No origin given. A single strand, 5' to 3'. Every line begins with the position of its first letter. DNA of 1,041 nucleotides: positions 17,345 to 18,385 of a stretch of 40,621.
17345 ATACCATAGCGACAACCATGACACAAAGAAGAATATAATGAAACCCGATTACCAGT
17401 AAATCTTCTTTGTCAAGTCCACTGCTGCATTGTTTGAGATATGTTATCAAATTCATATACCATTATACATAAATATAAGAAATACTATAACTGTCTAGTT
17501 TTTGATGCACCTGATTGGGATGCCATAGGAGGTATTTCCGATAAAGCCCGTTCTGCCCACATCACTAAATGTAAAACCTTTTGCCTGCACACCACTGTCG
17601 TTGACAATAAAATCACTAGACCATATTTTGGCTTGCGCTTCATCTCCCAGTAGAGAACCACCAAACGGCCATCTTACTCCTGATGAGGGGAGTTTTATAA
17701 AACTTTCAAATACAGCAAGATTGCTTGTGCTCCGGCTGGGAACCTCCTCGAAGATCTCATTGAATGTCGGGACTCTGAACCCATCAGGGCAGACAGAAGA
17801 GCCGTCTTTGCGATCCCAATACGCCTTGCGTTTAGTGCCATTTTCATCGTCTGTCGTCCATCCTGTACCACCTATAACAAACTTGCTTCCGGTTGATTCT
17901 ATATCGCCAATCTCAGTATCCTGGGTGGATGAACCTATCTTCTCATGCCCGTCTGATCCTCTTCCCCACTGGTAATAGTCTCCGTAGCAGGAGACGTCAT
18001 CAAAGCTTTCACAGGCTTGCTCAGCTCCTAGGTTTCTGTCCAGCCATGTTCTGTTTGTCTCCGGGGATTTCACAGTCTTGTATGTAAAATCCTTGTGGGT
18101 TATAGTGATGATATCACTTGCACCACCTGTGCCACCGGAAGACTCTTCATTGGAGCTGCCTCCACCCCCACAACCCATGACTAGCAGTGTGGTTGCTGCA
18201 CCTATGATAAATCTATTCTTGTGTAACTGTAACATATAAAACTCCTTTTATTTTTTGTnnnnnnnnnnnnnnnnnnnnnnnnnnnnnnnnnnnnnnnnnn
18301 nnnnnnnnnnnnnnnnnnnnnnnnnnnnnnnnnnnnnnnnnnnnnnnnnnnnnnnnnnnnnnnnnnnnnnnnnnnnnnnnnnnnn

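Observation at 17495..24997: Two-component-system-headed island of three Ca-binding, adhesin-like lipoproteins (TSP3 repeats, cadherin repeats, FISUMP domains)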

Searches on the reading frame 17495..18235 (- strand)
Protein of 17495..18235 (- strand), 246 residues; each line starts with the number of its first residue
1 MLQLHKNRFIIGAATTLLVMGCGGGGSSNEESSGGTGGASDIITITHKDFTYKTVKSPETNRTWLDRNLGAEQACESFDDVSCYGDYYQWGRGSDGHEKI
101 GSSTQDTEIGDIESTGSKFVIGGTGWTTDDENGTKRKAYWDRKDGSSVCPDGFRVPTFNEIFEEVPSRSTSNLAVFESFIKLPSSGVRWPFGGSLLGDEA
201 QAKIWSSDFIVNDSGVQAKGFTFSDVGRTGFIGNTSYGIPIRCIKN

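Call 3: search_protein_families(library=pfam, proteins=[window:17495-18235:-], max_evalue=0.01)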
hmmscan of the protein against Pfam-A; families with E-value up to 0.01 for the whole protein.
window:17495-18235:- (246 aa): 0 families

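Call 4: search_protein_families(library=ncbifam, proteins=[window:17495-18235:-], max_evalue=0.01)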
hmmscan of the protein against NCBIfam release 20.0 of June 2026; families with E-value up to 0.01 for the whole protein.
window:17495-18235:- (246 aa): 1 family
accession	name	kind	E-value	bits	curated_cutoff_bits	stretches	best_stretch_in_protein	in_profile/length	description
TIGR02145.1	Fib_succ_major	domain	2.3e-06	28.4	41.65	1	51-160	10-73/176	FISUMP domain-containing protein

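Call 21: search_protein_families(library=pfam, proteins=[window:17498-18112:-], max_evalue=10)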
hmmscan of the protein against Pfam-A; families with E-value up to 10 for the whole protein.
seq(205 aa): 1 family
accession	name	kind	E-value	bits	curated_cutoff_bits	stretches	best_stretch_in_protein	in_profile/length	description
PF09603.15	Fib_succ_major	-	0.0078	16.9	33.9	1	39-119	46-77/187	Fibrobacter succinogenes major domain (Fib_succ_major)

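Call 50: find_homologous_proteins(query=window:17495-18235:-)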
Query window:17495-18235:- (246 aa): 378 proteins with E <= 0.001 among 814 candidates; the best 120 are listed.
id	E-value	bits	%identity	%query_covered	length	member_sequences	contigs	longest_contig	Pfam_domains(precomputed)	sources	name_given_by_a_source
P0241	8.6e-149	512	91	100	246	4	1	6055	-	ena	-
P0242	3.2e-86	307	58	94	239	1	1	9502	-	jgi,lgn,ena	-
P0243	1.3e-77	279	41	83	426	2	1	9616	-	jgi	-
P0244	2.9e-74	268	42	82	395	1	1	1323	-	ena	-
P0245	5.1e-74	267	41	83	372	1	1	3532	PF09603.16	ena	-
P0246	5.8e-68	248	45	82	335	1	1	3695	-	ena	-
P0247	1.3e-63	233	37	81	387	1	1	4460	PF09603.16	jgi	jgi:hypothetical protein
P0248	5.5e-50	189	42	96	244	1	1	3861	-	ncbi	-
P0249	6.7e-49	185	38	78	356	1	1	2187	-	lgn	-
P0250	1.0e-47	181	41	100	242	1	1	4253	PF09603.16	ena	-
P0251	4.6e-47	179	46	84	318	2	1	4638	PF09603.16,PF16403.12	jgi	-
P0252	4.8e-47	179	44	83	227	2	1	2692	PF09603.16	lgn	-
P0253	6.9e-47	178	40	98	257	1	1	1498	PF09603.16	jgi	-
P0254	7.4e-46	175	43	83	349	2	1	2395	PF16403.12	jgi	-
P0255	7.5e-46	175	40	97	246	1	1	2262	PF09603.16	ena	-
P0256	1.2e-45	174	44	83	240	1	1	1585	PF09603.16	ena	-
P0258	4.0e-45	173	42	96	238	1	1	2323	PF09603.16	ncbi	-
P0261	9.4e-45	171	45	79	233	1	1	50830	-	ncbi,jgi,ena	-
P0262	9.9e-45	171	43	82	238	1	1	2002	PF09603.16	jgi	jgi:uncharacterized protein (TIGR02145 family)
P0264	1.4e-44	171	43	83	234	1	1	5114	PF09603.16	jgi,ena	-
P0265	1.6e-44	171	45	83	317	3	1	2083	-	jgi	jgi:uncharacterized protein (TIGR02145 family)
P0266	1.9e-44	170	37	96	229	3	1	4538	PF09603.16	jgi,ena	-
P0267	2.0e-44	170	42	83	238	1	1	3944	PF09603.16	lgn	-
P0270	2.4e-44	170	41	82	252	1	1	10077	PF09603.16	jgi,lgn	-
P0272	2.9e-44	170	39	99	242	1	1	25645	-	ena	-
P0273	7.3e-44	169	44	82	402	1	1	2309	PF09603.16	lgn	-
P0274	1.1e-43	168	42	83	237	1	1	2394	PF09603.16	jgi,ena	-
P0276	1.4e-43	168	37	100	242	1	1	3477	PF09603.16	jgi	-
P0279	2.1e-43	167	43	85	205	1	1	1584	PF09603.16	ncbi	-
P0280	2.7e-43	167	44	82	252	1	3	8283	PF09603.16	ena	-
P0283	7.6e-43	165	44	82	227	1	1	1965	PF09603.16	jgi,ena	-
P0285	1.0e-42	165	42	83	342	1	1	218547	-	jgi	jgi:uncharacterized protein (TIGR02145 family)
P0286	1.1e-42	165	42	82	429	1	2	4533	PF00028.24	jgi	jgi:uncharacterized protein (TIGR02145 family)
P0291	3.6e-42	163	43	86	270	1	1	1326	PF09603.16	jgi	-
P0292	3.9e-42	163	41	79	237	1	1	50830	PF09603.16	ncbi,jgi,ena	-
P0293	4.1e-42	163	38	96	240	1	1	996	PF09603.16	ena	-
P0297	7.5e-42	162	49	63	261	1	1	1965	PF09603.16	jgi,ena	-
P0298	8.5e-42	162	44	83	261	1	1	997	PF09603.16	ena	-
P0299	9.8e-42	162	50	66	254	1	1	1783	PF09603.16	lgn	-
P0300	1.1e-41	161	40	82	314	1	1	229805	PF16403.12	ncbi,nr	ncbi:MAG: DUF5011 domain-containing protein [Sulfurovum sp.]|nr:DUF5011 domain-containing protein [S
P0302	1.1e-41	161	39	96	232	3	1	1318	PF09603.16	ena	-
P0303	1.3e-41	161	36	100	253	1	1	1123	PF09603.16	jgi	-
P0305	1.4e-41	161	39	83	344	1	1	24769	PF22352.3,PF00801.27,PF17963.8,PF18911.7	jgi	jgi:uncharacterized protein (TIGR02145 family)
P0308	2.0e-41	161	42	83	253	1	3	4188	PF09603.16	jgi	-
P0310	2.2e-41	160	42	83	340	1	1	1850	PF09603.16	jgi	-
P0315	3.6e-41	160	39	95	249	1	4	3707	PF09603.16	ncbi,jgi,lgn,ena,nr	ncbi:MAG TPA: hypothetical protein EYG70_01015 [Sulfurimonas sp.]|nr:hypothetical protein [Sulfurimo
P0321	7.3e-41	159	43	83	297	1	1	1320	PF09603.16,PF16403.12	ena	-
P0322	7.4e-41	159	39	82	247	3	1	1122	PF09603.16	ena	-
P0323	8.5e-41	159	43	83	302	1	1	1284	PF09603.16,PF22352.3,PF18911.7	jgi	-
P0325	1.1e-40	158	41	83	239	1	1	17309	PF09603.16,PF26707.1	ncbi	-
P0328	1.8e-40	157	41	83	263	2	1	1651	PF09603.16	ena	-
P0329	1.9e-40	157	40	97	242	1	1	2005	PF09603.16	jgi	jgi:uncharacterized protein (TIGR02145 family)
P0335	3.2e-40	157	40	89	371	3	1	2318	PF07603.18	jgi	-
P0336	3.6e-40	156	40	82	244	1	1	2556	PF09603.16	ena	-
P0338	5.4e-40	156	43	82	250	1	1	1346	PF09603.16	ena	-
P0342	8.6e-40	155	41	82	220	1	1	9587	PF09603.16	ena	-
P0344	1.0e-39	155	44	79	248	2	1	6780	PF09603.16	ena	-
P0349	2.0e-39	154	43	83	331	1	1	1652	PF09603.16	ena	-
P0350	2.4e-39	154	40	82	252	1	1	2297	PF09603.16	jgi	jgi:uncharacterized protein (TIGR02145 family)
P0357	4.8e-39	153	38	93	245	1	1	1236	PF09603.16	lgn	-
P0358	7.3e-39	152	43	83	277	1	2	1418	PF09603.16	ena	-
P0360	8.7e-39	152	39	83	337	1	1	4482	-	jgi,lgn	jgi:uncharacterized protein (TIGR02145 family)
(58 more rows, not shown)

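Call 51: find_encoding_contigs(protein=P0241, flank=10000, max_places=3)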
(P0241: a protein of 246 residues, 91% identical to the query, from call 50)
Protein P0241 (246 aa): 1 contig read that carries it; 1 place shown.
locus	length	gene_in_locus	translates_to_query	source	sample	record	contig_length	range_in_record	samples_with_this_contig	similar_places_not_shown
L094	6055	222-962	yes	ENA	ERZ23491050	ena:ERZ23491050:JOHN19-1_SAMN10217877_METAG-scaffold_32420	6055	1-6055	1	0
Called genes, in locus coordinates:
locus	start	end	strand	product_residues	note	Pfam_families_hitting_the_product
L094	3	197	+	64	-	?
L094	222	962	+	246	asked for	-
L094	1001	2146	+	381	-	PF07536:HWE_HK (weak), PF07568:HisKA_2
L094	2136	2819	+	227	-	PF00072:Response_reg, PF00486:Trans_reg_C (weak)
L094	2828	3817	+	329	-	PF00730:HhH-GPD, PF00633:HHH (weak), PF14815:NUDIX_4 (weak)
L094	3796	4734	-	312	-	PF02541:Ppx-GppA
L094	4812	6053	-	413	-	?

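Call 52: find_encoding_contigs(protein=P0242, flank=10000, max_places=3)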
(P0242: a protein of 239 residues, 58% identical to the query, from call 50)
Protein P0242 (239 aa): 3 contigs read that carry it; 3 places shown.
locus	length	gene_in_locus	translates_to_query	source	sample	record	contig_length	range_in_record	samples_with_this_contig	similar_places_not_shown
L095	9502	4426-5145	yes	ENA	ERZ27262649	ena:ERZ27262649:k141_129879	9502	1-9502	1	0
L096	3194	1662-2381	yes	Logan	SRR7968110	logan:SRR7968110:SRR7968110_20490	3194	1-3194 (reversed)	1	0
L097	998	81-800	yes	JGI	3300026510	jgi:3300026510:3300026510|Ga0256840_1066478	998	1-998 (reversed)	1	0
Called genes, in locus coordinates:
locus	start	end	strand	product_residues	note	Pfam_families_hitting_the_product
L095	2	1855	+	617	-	?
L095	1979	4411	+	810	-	PF00028:Cadherin (weak)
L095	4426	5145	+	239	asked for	-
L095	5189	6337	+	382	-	PF07536:HWE_HK (weak), PF07568:HisKA_2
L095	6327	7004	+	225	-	PF00072:Response_reg, PF00486:Trans_reg_C (weak)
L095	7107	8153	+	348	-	PF02684:LpxB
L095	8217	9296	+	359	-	PF02677:QueH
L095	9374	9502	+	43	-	?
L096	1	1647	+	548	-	?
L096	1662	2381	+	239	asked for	-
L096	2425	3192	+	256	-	?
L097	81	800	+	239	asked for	-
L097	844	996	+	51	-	?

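Call 60: search_solved_structures(query=A3, max_evalue=1, show_alignments=2)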
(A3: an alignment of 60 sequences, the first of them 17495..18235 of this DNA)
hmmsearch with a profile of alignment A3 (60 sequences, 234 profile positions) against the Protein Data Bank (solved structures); distinct sequences matched with E-value up to 1: 0.

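Call 63: search_protein_families(library=pfam, proteins=[L095:2-1855:+], max_evalue=0.0001)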
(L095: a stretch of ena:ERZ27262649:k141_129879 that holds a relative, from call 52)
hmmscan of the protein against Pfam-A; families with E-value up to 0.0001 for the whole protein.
L095:2-1855:+ (617 aa): 2 families
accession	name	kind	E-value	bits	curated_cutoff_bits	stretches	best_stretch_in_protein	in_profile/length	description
PF02540.23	NAD_synthase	-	7.9e-29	100.9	21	1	320-514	8-188/242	NAD synthase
PF00795.27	CN_hydrolase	-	1e-24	87.7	23.2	1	5-258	14-252/256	Carbon-nitrogen hydrolase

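Call 68: predict_structure(alignment_id=A3)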
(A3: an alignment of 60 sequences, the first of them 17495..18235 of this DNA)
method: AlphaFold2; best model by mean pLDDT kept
length: 246 residues; sequences in the alignment: 60
mean_pLDDT: 86.1   pTM: 0.79
mean pLDDT of the five models: 86.1, 85.8, 84.8, 84.3, 84.2
residues with pLDDT >= 90: 185; 70-90: 18; 50-70: 13; < 50: 30
segments of 3 or more residues with pLDDT < 50: 1-4, 10-12, 14-16, 24-38
pLDDT, mean of each block of 10 residues (from residue 1): 45 48 45 45 92 96 96 89 94 94 95 87 95 96 95 98 97 94 93 85 97 95 96 96 96
secondary structure, 60 per line:
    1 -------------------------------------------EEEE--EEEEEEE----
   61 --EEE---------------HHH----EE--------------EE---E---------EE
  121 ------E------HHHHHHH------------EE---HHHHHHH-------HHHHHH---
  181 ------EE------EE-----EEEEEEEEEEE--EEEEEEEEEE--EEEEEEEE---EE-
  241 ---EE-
elements in order: E44-47 E50-56 E63-65 H134-140 H158-164 H172-177 E202-212 E215-224 E227-234

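Call 71: fold_search(model_id=the predicted structure, library=pdb)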
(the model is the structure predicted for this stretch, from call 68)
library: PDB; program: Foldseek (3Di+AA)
matches with E <= 10: 224; with E <= 0.001: 0
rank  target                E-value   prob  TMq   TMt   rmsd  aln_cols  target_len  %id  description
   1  3gpr_B                3.9e-01  0.41  0.16  0.28   5.8        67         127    7  Crystal structure of rhodocetin (released 2009-12-15)
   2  8q4e_A                8.1e-01  0.07  0.18  0.29  14.3       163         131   13  Structure of Legionella pneumophila Lcl C-terminal domain (released 2023-12-27)
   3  7qaj_B                9.1e-01  0.13  0.23  0.40  12.1       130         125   10  ZK002 with Anti-angiogenic and Anti-inflamamtory Properties (released 2023-06-14)
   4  1ukm_B                9.1e-01  0.12  0.20  0.35  11.8       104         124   12  Crystal structure of EMS16, an Antagonist of collagen receptor integrin alpha2beta1 (GPIa/IIa) (released 2003-11-04)
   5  9a5q_B                1.3e+00  0.15  0.10  0.07   5.8        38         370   21  Integrative model of TKRA-RECF by crosslinking MS and deep learning (released 2024-09-18)
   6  1sb2_B                1.5e+00  0.16  0.14  0.26   5.5        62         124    6  High resolution Structure determination of rhodocetin (released 2005-02-01)
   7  2wuq_B                1.6e+00  0.05  0.09  0.08  10.2        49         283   12  Crystal structure of BlaB protein from Streptomyces cacaoi (released 2010-10-13)
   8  3h1c_G                1.6e+00  0.01  0.12  0.08  16.7       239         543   11  Crystal structure of Polynucleotide Phosphorylase (PNPase) core bound to RNase E and Tungstate (released 2009-05-19)
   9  1jwi_B                1.7e+00  0.06  0.18  0.30  12.0       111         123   10  Crystal Structure of Bitiscetin, a von Willeband Factor-dependent Platelet Aggregation Inducer. (released 2001-11-28)
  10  7qaj_H                1.9e+00  0.09  0.21  0.37  13.2        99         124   14  ZK002 with Anti-angiogenic and Anti-inflamamtory Properties (released 2023-06-14)
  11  5zwu                  2.0e+00  0.11  0.11  0.08   7.4        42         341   12  Crystal structure of recombination mediator protein RecF (released 2019-05-22)
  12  2ls8_MODEL_1_A        2.0e+00  0.08  0.22  0.34  12.2       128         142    9  Solution structure of human C-type lectin domain family 4 member D (released 2012-05-09)
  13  9yi9_P                2.0e+00  0.06  0.10  0.13   6.2        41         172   17  Cryo-EM structure of yeast Mgm101 in the lock-washer apo state (released 2025-11-05)
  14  8a93_B                2.1e+00  0.09  0.10  0.08   6.9        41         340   12  Complex of RecF-RecR-DNA from Thermus thermophilus. (released 2023-04-26)
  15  1v4l_B                2.1e+00  0.08  0.21  0.36   7.6       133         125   10  Crystal structure of a platelet agglutination factor isolated from the venom of Taiwan habu (Trimeresurus mucrosquamat (released 2003-12-02)
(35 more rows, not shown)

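Call 74: fold_search(model_id=the predicted structure, library=viral)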
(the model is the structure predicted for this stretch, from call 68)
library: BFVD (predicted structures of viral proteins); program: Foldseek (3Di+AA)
matches with E <= 10: 222; with E <= 0.001: 1
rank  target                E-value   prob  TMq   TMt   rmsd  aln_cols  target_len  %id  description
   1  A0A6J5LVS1            7.5e-06  1.00  0.37  0.12  14.1       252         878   16  Fibrobacter succinogenes major paralogous domain [uncultured Caudovirales phage]
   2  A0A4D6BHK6            8.0e-01  0.04  0.21  0.14  15.1       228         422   11  (no name in the UniProt tables at hand)
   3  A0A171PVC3            9.1e-01  0.13  0.10  0.14   3.1        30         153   10  Bro4 [Heliothis virescens ascovirus 3f]
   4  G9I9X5                1.0e+00  0.04  0.09  0.12   7.9        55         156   11  (no name in the UniProt tables at hand)
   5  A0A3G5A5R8            1.1e+00  0.16  0.10  0.30   3.7        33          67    9  Uncharacterized protein [Hyperionvirus sp.]
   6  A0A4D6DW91            1.1e+00  0.03  0.10  0.12   9.1        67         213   13  Uncharacterized protein [Edwardsiella phage pEt-SU]
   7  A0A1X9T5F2            1.2e+00  0.38  0.21  0.07   3.7        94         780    5  C-type lectin protein [Ranid herpesvirus 3]
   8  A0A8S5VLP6            1.2e+00  0.16  0.20  0.36   7.6        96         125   17  (no name in the UniProt tables at hand)
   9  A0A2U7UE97            1.2e+00  0.14  0.10  0.26   2.9        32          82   16  Uncharacterized protein [Pandoravirus macleodensis]
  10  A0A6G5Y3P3            1.2e+00  0.12  0.13  0.36   4.0        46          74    6  (no name in the UniProt tables at hand)
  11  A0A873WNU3            1.4e+00  0.03  0.08  0.03   9.2        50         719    6  Tail sheath protein gp29 gp29PR domain-containing protein [Klebsiella phage Miami]
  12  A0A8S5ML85            1.5e+00  0.08  0.10  0.20   9.3        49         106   10  Uncharacterized protein [Podoviridae sp. ctlpi2]
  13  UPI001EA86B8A         1.5e+00  0.03  0.10  0.11   8.7        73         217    8  (no name look-up for this kind of identifier)
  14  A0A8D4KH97            1.6e+00  0.12  0.10  0.22   3.6        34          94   15  (no name in the UniProt tables at hand)
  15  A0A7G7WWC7            1.9e+00  0.18  0.14  0.32   2.8        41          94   15  Uncharacterized protein [Rhizobium phage AF3]
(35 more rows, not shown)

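Call 75: search_protein_families(library=pfam, alignment_id=A3, max_evalue=0.01)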
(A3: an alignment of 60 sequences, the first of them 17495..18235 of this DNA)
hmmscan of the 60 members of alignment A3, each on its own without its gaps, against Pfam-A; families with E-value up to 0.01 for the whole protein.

A. member 1, window:17495-18235:- (246 aa): 0 families

B. families by the number of members that match (of 60 scanned): 2 families
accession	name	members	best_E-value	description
PF09603.15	Fib_succ_major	53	4.4e-09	Fibrobacter succinogenes major domain (Fib_succ_major)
PF07603.17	Lcl_C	1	0.00048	Lcl C-terminal domain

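Call 82: find_encoding_contigs(protein=P0261, flank=8000, max_places=1)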
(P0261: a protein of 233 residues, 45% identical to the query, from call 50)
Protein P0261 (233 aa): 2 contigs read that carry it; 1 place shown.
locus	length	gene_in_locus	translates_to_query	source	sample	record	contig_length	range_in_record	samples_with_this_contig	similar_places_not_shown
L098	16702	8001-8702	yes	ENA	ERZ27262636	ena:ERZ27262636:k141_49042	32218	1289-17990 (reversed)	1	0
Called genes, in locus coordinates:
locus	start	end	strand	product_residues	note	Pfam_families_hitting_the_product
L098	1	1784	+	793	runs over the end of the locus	PF04945:YHS (weak), PF19335:HMBD, PF00122:E1-E2_ATPase, PF00702:Hydrolase, PF08282:Hydrolase_3 (faint)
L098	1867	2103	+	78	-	PF13560:HTH_31, PF13744:HTH_37, PF12844:HTH_19, PF01381:HTH_3, PF13443:HTH_26 (weak)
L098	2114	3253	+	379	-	PF13657:Couple_hipA, PF07804:HipA_C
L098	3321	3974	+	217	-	PF00072:Response_reg, PF00486:Trans_reg_C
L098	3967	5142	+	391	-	PF00512:HisKA (weak), PF02518:HATPase_c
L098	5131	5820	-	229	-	PF00072:Response_reg, PF00486:Trans_reg_C (weak)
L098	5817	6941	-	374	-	PF07536:HWE_HK (weak), PF07568:HisKA_2, PF02518:HATPase_c (weak)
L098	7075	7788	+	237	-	PF09603:Fib_succ_major (faint)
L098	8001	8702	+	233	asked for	-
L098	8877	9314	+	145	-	-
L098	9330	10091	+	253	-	-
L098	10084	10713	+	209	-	PF00072:Response_reg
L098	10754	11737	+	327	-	PF00512:HisKA (weak), PF02518:HATPase_c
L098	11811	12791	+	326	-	-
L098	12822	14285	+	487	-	PF07732:Cu-oxidase_3, PF00394:Cu-oxidase (weak), PF07731:Cu-oxidase_2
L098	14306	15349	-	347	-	PF02272:DHHA1 (faint)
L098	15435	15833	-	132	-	PF02082:Rrf2, PF09339:HTH_IclR (weak)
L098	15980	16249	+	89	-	PF00312:Ribosomal_S15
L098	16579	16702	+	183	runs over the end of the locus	PF01025:GrpE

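Call 83: find_encoding_contigs(protein=P0300, flank=8000, max_places=1)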
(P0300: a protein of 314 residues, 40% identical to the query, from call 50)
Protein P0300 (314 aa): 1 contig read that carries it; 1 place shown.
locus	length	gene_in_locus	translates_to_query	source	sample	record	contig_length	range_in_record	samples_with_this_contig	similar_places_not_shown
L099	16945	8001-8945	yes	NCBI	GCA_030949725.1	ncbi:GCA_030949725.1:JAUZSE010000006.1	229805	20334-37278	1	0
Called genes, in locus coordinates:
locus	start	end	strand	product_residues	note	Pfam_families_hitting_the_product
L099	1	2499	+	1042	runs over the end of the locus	-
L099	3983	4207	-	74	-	-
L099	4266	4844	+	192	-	PF13007:LZ_Tnp_IS66, PF13005:zf-IS66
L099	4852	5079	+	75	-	PF03050:DDE_Tnp_IS66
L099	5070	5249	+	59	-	PF03050:DDE_Tnp_IS66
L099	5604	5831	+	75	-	PF13817:DDE_Tnp_IS66_C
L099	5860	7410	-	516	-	PF09820:AAA-ATPase_like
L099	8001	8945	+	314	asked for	PF16403:Bact_surface_Ig-like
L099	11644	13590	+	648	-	PF13501:SoxY, PF12450:vWF_A, PF00092:VWA, PF13519:VWA_2, PF13768:VWA_3, PF12034:YfbK_C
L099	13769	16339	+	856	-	PF11791:Aconitase_B_N, PF06434:Aconitase_2_N, PF00330:Aconitase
